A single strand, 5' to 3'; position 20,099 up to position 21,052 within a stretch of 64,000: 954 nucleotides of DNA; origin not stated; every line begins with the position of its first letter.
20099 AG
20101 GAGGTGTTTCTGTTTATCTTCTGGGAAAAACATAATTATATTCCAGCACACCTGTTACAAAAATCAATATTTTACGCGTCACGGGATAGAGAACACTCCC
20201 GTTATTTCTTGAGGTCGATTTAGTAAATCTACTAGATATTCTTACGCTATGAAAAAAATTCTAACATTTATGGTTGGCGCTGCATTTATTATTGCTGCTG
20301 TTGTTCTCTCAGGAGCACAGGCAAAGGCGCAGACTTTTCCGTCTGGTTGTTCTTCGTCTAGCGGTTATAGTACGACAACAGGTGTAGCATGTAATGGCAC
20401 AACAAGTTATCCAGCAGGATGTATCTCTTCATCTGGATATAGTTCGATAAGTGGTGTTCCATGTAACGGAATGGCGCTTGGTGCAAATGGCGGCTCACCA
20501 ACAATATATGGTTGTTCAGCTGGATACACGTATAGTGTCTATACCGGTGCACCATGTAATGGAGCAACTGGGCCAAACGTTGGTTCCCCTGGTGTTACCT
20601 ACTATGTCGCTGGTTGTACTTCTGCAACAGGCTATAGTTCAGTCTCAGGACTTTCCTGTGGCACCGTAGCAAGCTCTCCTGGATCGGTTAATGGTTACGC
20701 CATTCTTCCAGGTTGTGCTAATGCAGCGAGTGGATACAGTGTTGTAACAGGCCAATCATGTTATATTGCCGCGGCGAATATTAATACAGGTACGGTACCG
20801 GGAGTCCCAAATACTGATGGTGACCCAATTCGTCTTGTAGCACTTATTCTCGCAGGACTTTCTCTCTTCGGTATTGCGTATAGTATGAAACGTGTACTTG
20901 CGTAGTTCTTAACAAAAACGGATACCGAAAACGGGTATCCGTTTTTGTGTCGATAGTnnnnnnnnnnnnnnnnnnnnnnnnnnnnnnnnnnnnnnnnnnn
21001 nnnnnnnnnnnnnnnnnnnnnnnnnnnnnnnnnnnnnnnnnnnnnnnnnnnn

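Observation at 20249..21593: Novel cysteine-rich repeat surface protein paired with a class F sortase and a non-canonical sorting signal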

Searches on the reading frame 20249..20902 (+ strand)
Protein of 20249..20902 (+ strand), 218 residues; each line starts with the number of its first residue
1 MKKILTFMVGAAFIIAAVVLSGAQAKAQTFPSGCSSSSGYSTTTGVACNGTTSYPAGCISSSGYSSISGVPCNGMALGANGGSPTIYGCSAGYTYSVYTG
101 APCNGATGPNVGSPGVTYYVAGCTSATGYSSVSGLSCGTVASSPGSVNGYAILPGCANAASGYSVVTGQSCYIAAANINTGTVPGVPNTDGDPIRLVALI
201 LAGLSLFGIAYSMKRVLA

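Call 3: search_protein_families(library=pfam, proteins=[window:20249-20902:+], max_evalue=1)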
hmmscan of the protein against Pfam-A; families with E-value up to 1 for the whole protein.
window:20249-20902:+ (218 aa): 1 family
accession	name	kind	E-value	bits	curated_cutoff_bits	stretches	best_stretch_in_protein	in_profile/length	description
PF24748.1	Galaxin_repeat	-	0.095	13.1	28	1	32-110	29-108/131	Galaxin-like repeats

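Call 4: search_protein_families(library=ncbifam, proteins=[window:20249-20902:+], max_evalue=1)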
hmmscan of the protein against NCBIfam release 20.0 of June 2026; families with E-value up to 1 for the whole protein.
window:20249-20902:+ (218 aa): 2 families
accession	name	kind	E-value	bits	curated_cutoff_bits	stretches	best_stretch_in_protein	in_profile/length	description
NF007239.0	PRK09674.1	equivalog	0.016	14.6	371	1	146-190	100-144/257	2,3-dehydroadipyl-CoA hydratase PaaF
NF006007.0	PRK08138.1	subfamily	0.085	12.2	355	1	146-189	104-147/261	enoyl-CoA hydratase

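Call 7: find_homologous_proteins(query=window:20249-20902:+, max_evalue=0.01)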
Query window:20249-20902:+ (218 aa): 17 proteins with E <= 0.01 among 5600 candidates.
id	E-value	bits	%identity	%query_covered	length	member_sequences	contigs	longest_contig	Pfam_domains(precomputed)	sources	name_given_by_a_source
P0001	4.7e-45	172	50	98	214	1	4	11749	-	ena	-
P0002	1.1e-40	158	47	95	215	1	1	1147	-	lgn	-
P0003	5.4e-33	133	41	99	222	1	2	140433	-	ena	-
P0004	1.3e-26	112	51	59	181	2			-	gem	-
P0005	8.0e-23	99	48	62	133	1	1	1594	-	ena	-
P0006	3.2e-20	91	36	69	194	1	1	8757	-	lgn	-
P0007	1.4e-17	82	43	54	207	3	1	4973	-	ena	-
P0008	1.8e-14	72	41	64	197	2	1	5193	-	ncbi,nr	ncbi:MAG: hypothetical protein HY506_02685 [Candidatus Yanofskybacteria bacterium]|nr:hypothetical p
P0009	1.8e-13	69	41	63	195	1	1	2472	-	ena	-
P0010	4.8e-11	61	36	48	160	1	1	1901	-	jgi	jgi:hypothetical protein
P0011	5.7e-9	54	47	35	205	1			PF01471.24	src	-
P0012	7.0e-9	54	42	48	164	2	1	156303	-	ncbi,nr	ncbi:MAG: hypothetical protein KBD55_00115 [Candidatus Pacebacteria bacterium]|nr:hypothetical prote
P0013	5.6e-6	44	51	31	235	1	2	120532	PF01471.24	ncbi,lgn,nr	ncbi:MAG: peptidoglycan-binding protein [bacterium]|nr:peptidoglycan-binding protein [bacterium]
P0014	2.5e-4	39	50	19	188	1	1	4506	PF01471.24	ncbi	ncbi:MAG: peptidoglycan-binding domain-containing protein, partial [Candidatus Paceibacterota bacter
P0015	4.5e-3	35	51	20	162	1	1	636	PF01471.24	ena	-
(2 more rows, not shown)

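Call 10: find_encoding_contigs(protein=P0003, flank=6000, max_places=3)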
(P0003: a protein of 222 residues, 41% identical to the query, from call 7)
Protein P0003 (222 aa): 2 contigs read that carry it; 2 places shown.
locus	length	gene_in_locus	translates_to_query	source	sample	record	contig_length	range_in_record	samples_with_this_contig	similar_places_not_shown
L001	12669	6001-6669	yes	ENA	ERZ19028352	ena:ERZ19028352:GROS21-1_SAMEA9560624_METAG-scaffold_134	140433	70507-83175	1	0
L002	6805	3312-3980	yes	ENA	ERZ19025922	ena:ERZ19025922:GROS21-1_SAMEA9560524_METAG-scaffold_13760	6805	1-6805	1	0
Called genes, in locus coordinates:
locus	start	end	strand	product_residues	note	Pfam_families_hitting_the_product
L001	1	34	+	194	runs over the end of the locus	PF00230:MIP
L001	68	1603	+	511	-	PF18998:Flg_new_2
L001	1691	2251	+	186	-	PF04832:SOUL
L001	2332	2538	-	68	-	PF04070:DUF378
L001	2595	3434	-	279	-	-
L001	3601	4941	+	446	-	PF01266:DAO, PF06039:Mqo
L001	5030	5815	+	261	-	PF13462:Thioredoxin_4, PF13098:Thioredoxin_2 (faint), PF01323:DSBA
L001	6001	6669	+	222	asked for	-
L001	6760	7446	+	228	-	PF04203:Sortase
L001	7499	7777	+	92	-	-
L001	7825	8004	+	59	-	-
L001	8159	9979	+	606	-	PF13522:GATase_6, PF13537:GATase_7, PF01380:SIS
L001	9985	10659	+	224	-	PF01966:HD (faint)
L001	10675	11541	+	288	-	PF10672:Methyltrans_SAM, PF03602:Cons_hypoth95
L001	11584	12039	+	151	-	PF00254:FKBP_C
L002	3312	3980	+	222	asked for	-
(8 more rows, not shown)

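Call 11: find_encoding_contigs(protein=P0001, flank=5000, max_places=3)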
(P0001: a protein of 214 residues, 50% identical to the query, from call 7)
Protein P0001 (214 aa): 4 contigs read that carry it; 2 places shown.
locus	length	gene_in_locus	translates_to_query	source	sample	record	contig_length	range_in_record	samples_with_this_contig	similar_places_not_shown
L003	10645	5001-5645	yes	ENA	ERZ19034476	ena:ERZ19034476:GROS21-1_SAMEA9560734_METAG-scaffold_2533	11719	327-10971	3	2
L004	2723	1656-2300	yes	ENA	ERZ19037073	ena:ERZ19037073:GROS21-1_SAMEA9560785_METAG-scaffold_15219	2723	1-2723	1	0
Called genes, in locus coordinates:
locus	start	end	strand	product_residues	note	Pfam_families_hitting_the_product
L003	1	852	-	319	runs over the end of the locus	PF01180:DHO_dh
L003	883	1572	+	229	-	PF00156:Pribosyltran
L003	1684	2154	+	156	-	-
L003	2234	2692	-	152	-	-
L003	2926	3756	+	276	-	-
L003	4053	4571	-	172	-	-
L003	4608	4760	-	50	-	PF18919:DUF5670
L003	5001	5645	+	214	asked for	-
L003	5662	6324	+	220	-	PF04203:Sortase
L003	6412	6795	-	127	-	-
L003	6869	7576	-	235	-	PF04542:Sigma70_r2, PF08281:Sigma70_r4_2, PF04545:Sigma70_r4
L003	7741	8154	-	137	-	PF00072:Response_reg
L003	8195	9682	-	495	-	PF00989:PAS, PF13188:PAS_8 (faint), PF08448:PAS_4, PF13426:PAS_9, PF00512:HisKA, PF02518:HATPase_c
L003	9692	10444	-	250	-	PF01978:TrmB (faint)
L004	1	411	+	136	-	?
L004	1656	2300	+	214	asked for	-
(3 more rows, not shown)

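Call 12: find_encoding_contigs(protein=P0012, flank=5000, max_places=2)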
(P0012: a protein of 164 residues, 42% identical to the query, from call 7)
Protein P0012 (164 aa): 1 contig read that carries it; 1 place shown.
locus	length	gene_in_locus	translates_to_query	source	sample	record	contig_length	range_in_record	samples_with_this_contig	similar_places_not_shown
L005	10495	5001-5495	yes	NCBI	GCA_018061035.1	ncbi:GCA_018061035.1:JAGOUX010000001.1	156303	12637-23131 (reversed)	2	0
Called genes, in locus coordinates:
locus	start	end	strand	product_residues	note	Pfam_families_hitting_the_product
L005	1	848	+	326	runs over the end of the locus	PF01207:Dus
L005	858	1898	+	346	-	PF05496:RuvB_N, PF06068:TIP49 (faint), PF13177:DNA_pol3_delta2 (weak), PF00004:AAA, PF13401:AAA_22 (faint), PF13177:DNA_pol3_delta2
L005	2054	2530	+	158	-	PF06983:3-dmu-9_3-mt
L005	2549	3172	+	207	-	PF00702:Hydrolase, PF13419:HAD_2, PF13242:Hydrolase_like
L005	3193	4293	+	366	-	PF20329:DUF6624, PF13023:HD_3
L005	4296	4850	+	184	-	PF01928:CYTH (weak)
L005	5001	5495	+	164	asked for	-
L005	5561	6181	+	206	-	PF04203:Sortase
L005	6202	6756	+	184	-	PF10648:Gmad2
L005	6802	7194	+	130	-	PF09945:DUF2177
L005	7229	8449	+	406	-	PF02812:ELFV_dehydrog_N, PF00208:ELFV_dehydrog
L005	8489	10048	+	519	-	PF25990:Beta-barrel_YknX (faint), PF25917:BSH_RND (faint), PF25973:BSH_CzcB (weak), PF25954:Beta-barrel_RND_2 (faint)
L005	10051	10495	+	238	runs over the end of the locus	PF00005:ABC_tran, PF02463:SMC_N, PF13304:AAA_21 (faint)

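Call 13: find_encoding_contigs(protein=P0008, flank=5000, max_places=2)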
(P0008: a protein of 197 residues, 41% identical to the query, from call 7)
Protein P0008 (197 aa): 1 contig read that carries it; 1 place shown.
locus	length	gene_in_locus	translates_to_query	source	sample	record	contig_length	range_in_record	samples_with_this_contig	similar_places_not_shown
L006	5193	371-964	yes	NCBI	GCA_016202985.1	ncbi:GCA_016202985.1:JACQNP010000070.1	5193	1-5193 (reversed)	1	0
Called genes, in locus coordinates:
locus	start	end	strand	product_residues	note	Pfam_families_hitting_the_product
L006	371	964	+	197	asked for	-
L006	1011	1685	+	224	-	PF04203:Sortase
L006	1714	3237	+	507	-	PF00364:Biotin_lipoyl (faint), PF25917:BSH_RND (weak), PF25973:BSH_CzcB (weak), PF25954:Beta-barrel_RND_2 (weak), PF25990:Beta-barrel_YknX, PF25967:RND-MFP_C (weak)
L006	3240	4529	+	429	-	PF02687:FtsX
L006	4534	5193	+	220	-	PF02463:SMC_N (faint), PF00005:ABC_tran, PF13304:AAA_21 (faint)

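Call 21: list_cluster_members(proteins=[window:20249-20902:+, window:20958-21590:+])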
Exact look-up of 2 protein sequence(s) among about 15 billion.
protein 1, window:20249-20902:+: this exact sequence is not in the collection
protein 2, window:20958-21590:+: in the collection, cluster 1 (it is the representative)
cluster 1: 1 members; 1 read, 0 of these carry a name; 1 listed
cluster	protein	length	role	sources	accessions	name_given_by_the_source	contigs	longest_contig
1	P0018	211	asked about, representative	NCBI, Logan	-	-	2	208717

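Call 35: search_protein_representatives(alignment_id=A1)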
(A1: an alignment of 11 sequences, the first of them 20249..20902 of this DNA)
Query: 11 sequences, 197 profile positions. Proteins with E-value up to 0.001 (for the whole library): 561; up to 1e-10: 190; up to 1e-30: 40. The best 150 are listed.
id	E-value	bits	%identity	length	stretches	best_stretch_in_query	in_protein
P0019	3.0e-74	265.1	-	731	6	28-142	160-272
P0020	2.8e-67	242.4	-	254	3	30-140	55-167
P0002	5.3e-65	235.0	-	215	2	1-151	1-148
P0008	7.8e-65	234.4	-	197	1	1-196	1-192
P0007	1.9e-63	229.9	-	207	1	1-195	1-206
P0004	5.0e-63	228.5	-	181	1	12-195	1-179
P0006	7.6e-57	208.3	-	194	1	1-195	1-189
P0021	8.0e-56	205.0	-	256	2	2-147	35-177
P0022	1.4e-53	197.7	-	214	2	2-146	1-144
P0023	3.1e-52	193.3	-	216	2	2-110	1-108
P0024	2.2e-51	190.5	-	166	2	57-195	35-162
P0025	1.7e-50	187.6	-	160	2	56-195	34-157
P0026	9.4e-50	185.2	-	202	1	1-195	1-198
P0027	4.1e-47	176.6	-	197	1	1-195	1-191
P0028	1.2e-46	175.0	-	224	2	30-139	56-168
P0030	2.2e-44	167.7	-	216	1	3-195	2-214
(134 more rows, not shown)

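Call 38: search_protein_families(library=pfam, alignment_id=A3, max_evalue=0.001)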
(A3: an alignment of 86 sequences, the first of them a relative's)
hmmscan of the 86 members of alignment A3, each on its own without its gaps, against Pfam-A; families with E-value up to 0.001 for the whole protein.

A. member 1, P0019 (731 aa): 2 families
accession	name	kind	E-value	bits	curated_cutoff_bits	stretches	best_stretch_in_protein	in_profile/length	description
PF01471.23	PG_binding_1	-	3.1e-14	53.3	23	1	52-106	2-56/57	Putative peptidoglycan binding domain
PF07705.17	CARDB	-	2.2e-06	28.2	22.7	1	392-506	2-100/101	CARDB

B. families by the number of members that match (of 86 scanned): 23 families
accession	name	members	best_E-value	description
PF01471.23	PG_binding_1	72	9e-29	Putative peptidoglycan binding domain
PF10342.15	Kre9_KNH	10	1.2e-18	Kre9/KNH-like N-terminal Ig-like domain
PF18911.6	PKD_4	8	1.8e-18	PKD domain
PF09374.15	PG_binding_3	8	6.7e-13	Predicted Peptidoglycan domain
PF00801.26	PKD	7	3e-09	PKD domain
PF02177.21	APP_N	5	1.2e-10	Amyloid A4 N-terminal heparin-binding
PF17957.7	Big_7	4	3.5e-06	Bacterial Ig domain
PF01833.30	TIG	2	1.2e-11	IPT/TIG domain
PF05345.18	He_PIG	2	2.7e-08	Putative Ig domain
PF13004.13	BACON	2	4.4e-08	Putative binding domain, N-terminal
PF19190.6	BACON_2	2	5.7e-08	Viral BACON domain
PF24748.1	Galaxin_repeat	2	0.0002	Galaxin-like repeats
PF02368.24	Big_2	1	4.3e-21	Bacterial Ig-like domain (group 2)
PF22359.2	Big-like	1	4.3e-11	Bacterial Ig-like domain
PF08239.17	SH3_3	1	7.4e-09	Bacterial SH3 domain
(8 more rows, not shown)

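Call 39: find_homologous_proteins(query=A1, max_evalue=1e-8)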
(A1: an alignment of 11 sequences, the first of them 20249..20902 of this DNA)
Query A1 (11 sequences) (218 aa, profile of the alignment): 120 proteins with E <= 1e-8 among 8000 candidates.
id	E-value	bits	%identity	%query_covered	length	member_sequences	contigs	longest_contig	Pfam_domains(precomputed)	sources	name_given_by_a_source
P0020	8.8e-67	242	37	78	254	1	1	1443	-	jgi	jgi:hypothetical protein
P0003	3.2e-65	237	41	99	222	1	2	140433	-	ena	-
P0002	1.7e-64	235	47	95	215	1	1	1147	-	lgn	-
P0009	2.2e-64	235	41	63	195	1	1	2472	-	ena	-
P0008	2.4e-64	234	41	64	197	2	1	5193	-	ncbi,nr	ncbi:MAG: hypothetical protein HY506_02685 [Candidatus Yanofskybacteria bacterium]|nr:hypothetical p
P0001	5.6e-64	233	50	98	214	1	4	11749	-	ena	-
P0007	6.0e-63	230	43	54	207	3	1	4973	-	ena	-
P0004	1.6e-62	229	51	59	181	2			-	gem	-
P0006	2.4e-56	208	36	69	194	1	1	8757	-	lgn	-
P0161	4.9e-54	201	41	48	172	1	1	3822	-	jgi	jgi:hypothetical protein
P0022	4.5e-53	198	42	100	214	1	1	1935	-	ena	-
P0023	9.8e-52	193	42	96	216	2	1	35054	-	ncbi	-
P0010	2.3e-51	192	36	48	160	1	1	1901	-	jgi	jgi:hypothetical protein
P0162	5.3e-51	191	45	48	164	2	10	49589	-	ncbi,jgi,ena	ncbi:MAG TPA: LPXTG cell wall anchor domain-containing protein [Candidatus Paceibacterota bacterium]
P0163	1.3e-50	190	42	48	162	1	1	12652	-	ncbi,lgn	-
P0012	9.2e-46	174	42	48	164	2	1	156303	-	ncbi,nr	ncbi:MAG: hypothetical protein KBD55_00115 [Candidatus Pacebacteria bacterium]|nr:hypothetical prote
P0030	6.9e-44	168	52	100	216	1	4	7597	-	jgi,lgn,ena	jgi:hypothetical protein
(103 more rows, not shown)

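Call 52: predict_structure(alignment_id=A4)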
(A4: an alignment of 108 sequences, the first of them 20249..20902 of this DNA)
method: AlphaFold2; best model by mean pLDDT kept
length: 218 residues; sequences in the alignment: 108
mean_pLDDT: 70.3   pTM: 0.38
mean pLDDT of the five models: 70.3, 69.2, 65.6, 65.4, 65.2
residues with pLDDT >= 90: 23; 70-90: 99; 50-70: 72; < 50: 24
segments of 3 or more residues with pLDDT < 50: 91-94, 105-114, 142-147
pLDDT, mean of each block of 10 residues (from residue 1): 87 90 75 77 76 79 80 74 55 55 50 53 79 73 49 61 68 56 56 77 90 88
secondary structure, 60 per line:
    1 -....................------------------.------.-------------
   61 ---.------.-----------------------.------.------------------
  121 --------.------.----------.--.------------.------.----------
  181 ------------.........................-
elements in order: H2-21 H193-217

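Call 55: fold_search(model_id=the predicted structure, library=pdb)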
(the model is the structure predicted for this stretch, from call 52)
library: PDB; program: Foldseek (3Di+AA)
matches with E <= 10: 0; with E <= 0.001: 0
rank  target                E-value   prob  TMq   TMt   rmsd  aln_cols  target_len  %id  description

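Call 62: search_protein_families(library=ncbifam, proteins=[P0030, P0162, P0001, P0003, P0008, P0002, P0020], max_evalue=1)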
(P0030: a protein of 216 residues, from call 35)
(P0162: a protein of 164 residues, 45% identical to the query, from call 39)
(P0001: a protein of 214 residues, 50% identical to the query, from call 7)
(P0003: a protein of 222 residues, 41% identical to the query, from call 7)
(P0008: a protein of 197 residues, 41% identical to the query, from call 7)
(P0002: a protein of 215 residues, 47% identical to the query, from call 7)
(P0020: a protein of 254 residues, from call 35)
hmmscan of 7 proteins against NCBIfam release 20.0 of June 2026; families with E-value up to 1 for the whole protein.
P0030 (216 aa): 2 families
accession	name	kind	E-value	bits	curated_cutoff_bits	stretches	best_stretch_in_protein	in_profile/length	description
TIGR01167.1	LPXTG_anchor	domain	0.061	14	15.9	1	183-213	3-31/34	LPXTG cell wall anchor domain-containing protein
NF046080.1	PID_CTERM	domain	0.23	11.3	26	1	201-214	9-22/25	PID-CTERM protein-sorting domain-containing protein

P0162 (164 aa): 2 families
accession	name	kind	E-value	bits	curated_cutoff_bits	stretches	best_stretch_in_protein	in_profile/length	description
TIGR01167.1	LPXTG_anchor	domain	0.011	16.3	15.9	1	127-162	2-33/34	LPXTG cell wall anchor domain-containing protein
NF053819.1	EF0750_LPXTG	subfamily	0.031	14.8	47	0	116-162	62-104/105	EF2685/EF0750 family sortase-dependent surface protein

P0001 (214 aa): 3 families
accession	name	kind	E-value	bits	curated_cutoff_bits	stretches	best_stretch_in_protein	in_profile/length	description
NF053819.1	EF0750_LPXTG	subfamily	0.0045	17.5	47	1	172-209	65-102/105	EF2685/EF0750 family sortase-dependent surface protein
TIGR01167.1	LPXTG_anchor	domain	0.012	16.3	15.9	1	180-209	2-31/34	LPXTG cell wall anchor domain-containing protein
TIGR03832.1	Tyr_2_3_mutase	equivalog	0.089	11.3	501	1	52-139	120-205/507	tyrosine 2,3-aminomutase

P0003 (222 aa): 2 families
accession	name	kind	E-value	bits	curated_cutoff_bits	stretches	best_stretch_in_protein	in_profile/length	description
TIGR04429.1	Phr_nterm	subfamily_domain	0.0086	16.5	25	1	1-14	1-14/28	Phr family secreted Rap phosphatase inhibitor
TIGR01167.1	LPXTG_anchor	domain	0.011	16.4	15.9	1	187-217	1-30/34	LPXTG cell wall anchor domain-containing protein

P0008 (197 aa): 0 families

P0002 (215 aa): 1 family
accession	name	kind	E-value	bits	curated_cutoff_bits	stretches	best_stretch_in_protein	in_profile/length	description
TIGR01167.1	LPXTG_anchor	domain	0.0087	16.7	15.9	1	180-206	2-27/34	LPXTG cell wall anchor domain-containing protein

P0020 (254 aa): 0 families
